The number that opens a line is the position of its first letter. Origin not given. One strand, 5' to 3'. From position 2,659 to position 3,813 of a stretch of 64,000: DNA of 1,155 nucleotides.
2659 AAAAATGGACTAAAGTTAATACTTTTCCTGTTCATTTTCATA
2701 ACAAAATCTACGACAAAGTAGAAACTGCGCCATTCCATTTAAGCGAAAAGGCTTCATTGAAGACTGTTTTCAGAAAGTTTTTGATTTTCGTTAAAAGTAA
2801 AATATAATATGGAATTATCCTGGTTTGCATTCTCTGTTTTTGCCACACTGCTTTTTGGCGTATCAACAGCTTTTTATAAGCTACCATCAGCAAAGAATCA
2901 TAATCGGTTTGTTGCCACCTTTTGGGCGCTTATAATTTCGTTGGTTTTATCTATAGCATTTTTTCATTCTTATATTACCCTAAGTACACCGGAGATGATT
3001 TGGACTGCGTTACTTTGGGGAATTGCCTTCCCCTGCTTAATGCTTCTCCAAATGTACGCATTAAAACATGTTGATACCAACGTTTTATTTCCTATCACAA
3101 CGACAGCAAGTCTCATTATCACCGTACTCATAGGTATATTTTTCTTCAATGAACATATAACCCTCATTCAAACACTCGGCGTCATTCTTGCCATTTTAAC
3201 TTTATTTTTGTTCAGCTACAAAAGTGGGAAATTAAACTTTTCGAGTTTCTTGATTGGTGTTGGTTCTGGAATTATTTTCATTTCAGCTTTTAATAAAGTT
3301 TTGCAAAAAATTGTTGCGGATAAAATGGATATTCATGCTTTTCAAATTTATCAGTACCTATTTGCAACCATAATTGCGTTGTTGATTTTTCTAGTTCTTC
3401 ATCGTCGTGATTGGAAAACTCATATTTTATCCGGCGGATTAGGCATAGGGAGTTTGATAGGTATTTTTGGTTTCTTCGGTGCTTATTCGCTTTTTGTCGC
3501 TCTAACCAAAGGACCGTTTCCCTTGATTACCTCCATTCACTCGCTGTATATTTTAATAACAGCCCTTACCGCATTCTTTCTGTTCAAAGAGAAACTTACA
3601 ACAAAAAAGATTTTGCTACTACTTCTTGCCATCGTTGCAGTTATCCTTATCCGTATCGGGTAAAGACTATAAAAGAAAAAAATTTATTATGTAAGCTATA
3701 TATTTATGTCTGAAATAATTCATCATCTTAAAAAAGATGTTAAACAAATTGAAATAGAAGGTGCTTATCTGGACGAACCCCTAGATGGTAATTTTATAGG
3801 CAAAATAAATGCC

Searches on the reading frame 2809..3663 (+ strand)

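Call 48: search_protein_families(library=pfam, proteins=[window:2809-3663:+], max_evalue=0.01)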
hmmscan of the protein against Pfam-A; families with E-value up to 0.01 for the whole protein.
window:2809-3663:+ (284 aa): 3 families
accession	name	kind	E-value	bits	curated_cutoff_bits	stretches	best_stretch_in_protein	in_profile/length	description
PF00892.27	EamA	-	2e-23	83.6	28.2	2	156-281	11-133/135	EamA-like transporter family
PF06800.18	Sugar_transport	-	3.8e-09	36.8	26.3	1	24-280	19-272/280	Sugar transport protein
PF05653.20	Mg_trans_NIPA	-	0.0022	17.7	26.2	1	224-281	62-119/295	Magnesium transporter NIPA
